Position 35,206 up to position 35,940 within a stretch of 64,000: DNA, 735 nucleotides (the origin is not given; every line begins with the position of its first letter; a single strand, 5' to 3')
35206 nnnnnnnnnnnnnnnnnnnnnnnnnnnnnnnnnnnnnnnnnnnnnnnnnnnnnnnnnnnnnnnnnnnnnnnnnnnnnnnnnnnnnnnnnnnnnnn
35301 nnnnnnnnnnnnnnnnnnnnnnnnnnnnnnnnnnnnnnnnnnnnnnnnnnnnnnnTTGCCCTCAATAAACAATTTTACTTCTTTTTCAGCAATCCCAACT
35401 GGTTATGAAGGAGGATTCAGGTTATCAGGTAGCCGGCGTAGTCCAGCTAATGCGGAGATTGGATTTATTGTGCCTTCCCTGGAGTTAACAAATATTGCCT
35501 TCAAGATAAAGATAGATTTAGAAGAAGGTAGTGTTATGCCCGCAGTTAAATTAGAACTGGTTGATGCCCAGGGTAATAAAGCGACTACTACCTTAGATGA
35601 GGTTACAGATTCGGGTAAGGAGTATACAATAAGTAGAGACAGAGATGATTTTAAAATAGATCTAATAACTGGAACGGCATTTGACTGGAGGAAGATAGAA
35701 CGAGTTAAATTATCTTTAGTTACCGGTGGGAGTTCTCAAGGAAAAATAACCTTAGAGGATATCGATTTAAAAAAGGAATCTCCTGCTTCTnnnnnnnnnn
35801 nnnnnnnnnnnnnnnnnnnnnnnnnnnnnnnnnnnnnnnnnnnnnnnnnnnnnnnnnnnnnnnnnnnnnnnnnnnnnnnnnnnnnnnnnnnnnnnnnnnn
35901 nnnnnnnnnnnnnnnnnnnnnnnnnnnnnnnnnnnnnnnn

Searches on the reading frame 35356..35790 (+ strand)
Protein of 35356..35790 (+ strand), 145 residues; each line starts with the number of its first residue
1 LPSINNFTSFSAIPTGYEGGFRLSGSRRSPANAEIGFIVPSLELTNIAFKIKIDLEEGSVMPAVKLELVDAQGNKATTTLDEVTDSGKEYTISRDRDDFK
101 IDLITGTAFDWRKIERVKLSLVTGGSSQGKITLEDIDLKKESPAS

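Call 26: find_homologous_proteins(query=window:35359-35778:+, max_evalue=0.01)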
Query seq(140 aa): 36 candidates shared short words with the query, none scored E <= 0.01.

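Call 42: search_protein_representatives(alignment_id=A2)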
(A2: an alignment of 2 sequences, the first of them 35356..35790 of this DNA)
Query: 2 sequences, 146 profile positions. Proteins with E-value up to 0.001 (for the whole library): 13; up to 1e-10: 1; up to 1e-30: 1. The best 13 are listed.
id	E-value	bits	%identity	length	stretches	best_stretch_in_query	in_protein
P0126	2.4e-87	306.7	-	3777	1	1-146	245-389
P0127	5.4e-10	55.8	-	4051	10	41-81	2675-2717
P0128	4.0e-08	49.7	-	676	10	78-121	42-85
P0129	1.0e-07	48.4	-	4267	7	40-95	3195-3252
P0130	2.0e-06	44.2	-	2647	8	33-95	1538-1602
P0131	9.8e-06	42.0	-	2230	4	56-84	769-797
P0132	8.0e-05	39.0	-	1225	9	7-80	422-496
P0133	1.1e-04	38.6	-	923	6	59-80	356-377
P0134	1.5e-04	38.1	-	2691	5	60-85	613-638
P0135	1.8e-04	37.9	-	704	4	53-88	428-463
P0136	2.6e-04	37.3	-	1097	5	39-103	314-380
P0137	4.4e-04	36.6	-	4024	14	58-135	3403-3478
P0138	6.1e-04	36.2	-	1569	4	54-82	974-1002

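Call 44: search_protein_families(library=pfam, proteins=[P0128, P0132, P0133, P0135, P0136, P0138, P0131], max_evalue=0.001)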
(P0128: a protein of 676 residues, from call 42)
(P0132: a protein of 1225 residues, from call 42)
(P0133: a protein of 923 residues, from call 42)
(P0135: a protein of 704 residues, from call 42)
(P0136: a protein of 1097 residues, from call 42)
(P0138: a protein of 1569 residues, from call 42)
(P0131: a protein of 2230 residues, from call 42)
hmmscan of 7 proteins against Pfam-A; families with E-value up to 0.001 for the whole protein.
P0128 (676 aa): 4 families
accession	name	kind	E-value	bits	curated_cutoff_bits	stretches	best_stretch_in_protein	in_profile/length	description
PF15472.11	DUF4638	-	3e-06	27.6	27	0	464-508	132-177/262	Domain of unknown function (DUF4638)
PF18207.7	LIFR_N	-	5e-05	23.9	24.1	0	503-546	10-54/79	Leukemia inhibitory factor receptor N-terminal domain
PF23779.1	Baseplate_Tube_p140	-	0.0002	21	27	0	576-594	182-200/298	Bacteriophage Baseplate Tube Protein Family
PF25087.1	GMPPB_C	-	0.00035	20.7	39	0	310-344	15-49/110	GMPPB C-terminal domain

P0132 (1225 aa): 3 families
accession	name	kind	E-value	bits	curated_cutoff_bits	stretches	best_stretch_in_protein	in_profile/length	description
PF02369.22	Big_1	-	4.3e-12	46.4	34.9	1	153-244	3-92/93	Bacterial Ig-like domain (group 1)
PF18565.7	Glyco_hydro2_C5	-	5.3e-12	46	32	0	49-100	5-53/103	Glycoside hydrolase family 2 C-terminal domain 5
PF09134.16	Invasin_D3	-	4.7e-10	40.3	33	1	149-246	2-97/98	Invasin, domain 3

P0133 (923 aa): 5 families
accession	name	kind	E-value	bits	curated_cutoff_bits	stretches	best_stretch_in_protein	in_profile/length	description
PF18565.7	Glyco_hydro2_C5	-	3e-19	69.3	32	0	775-813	19-57/103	Glycoside hydrolase family 2 C-terminal domain 5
PF09134.16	Invasin_D3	-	5.5e-17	62.5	33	0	862-916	7-57/98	Invasin, domain 3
PF13860.13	FlgD_ig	-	1.7e-09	38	27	0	143-167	18-42/79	FlgD Ig-like domain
PF02369.22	Big_1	-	3.6e-09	37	34.9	2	757-845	3-87/93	Bacterial Ig-like domain (group 1)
PF13620.12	CarboxypepD_reg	-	1e-05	26.2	32.3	1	776-862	2-79/82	Carboxypeptidase regulatory-like domain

P0135 (704 aa): 7 families
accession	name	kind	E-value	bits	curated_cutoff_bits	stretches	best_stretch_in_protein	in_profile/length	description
PF04151.21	PPC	-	2.3e-30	105.7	25.9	5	538-606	3-69/70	Bacterial pre-peptidase C-terminal domain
PF13860.13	FlgD_ig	-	1.7e-14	54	27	0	306-367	12-77/79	FlgD Ig-like domain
PF17936.7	Big_6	-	1.9e-09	38.1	27.6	1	629-696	5-74/83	Bacterial Ig domain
PF01835.25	MG2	-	1.4e-07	32.2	32.8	0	316-374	33-91/96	MG2 domain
PF03422.21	CBM_6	-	4.4e-07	30.7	28.9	0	524-619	21-118/125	Carbohydrate binding module (family 6)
PF13954.11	PapC_N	-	0.0006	20.2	27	0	340-406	12-77/146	PapC N-terminal domain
PF23509.1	MSMEG_3727_PQQ-assoc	-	0.00099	19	27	0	179-214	61-96/152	MSMEG_3727, PQQ-associated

P0136 (1097 aa): 0 families

P0138 (1569 aa): 6 families
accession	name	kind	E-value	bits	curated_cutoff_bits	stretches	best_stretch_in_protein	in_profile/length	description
PF02369.22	Big_1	-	5e-125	408.4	34.9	7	452-543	3-93/93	Bacterial Ig-like domain (group 1)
PF09134.16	Invasin_D3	-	2.4e-96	317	33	7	245-340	4-98/98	Invasin, domain 3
PF18565.7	Glyco_hydro2_C5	-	2e-23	82.6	32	0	453-514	3-66/103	Glycoside hydrolase family 2 C-terminal domain 5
PF13517.12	FG-GAP_3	-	1.9e-12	48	26.9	1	1406-1466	1-61/61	FG-GAP-like repeat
PF17789.7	MG4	-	1.5e-06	28.7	24.7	0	677-731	18-70/95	Macroglobulin domain MG4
PF01839.29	FG-GAP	-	8e-06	26.1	22.1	0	1400-1422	3-25/37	FG-GAP repeat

P0131 (2230 aa): 7 families
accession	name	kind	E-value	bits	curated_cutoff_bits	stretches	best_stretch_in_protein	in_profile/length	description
PF13517.12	FG-GAP_3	-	3.2e-125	409.2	26.9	17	1544-1606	1-60/61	FG-GAP-like repeat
PF02369.22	Big_1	-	1.8e-105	345.7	34.9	6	246-338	2-93/93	Bacterial Ig-like domain (group 1)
PF09134.16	Invasin_D3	-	3.1e-76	252.5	33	6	245-340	4-98/98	Invasin, domain 3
PF01839.29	FG-GAP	-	4.7e-54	180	22.1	2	1686-1710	2-26/37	FG-GAP repeat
PF18565.7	Glyco_hydro2_C5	-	6.1e-21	74.7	32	0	662-724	3-67/103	Glycoside hydrolase family 2 C-terminal domain 5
PF14779.12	BBS1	-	4.1e-05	23.6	27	0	1533-1563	12-42/254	Ciliary BBSome complex subunit 1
PF13620.12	CarboxypepD_reg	-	0.00046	20.9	32.3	1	264-348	1-80/82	Carboxypeptidase regulatory-like domain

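Call 45: search_protein_families(library=pfam, proteins=[window:35356-35790:+], max_evalue=10)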
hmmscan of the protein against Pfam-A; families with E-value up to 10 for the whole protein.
window:35356-35790:+ (145 aa): 0 families
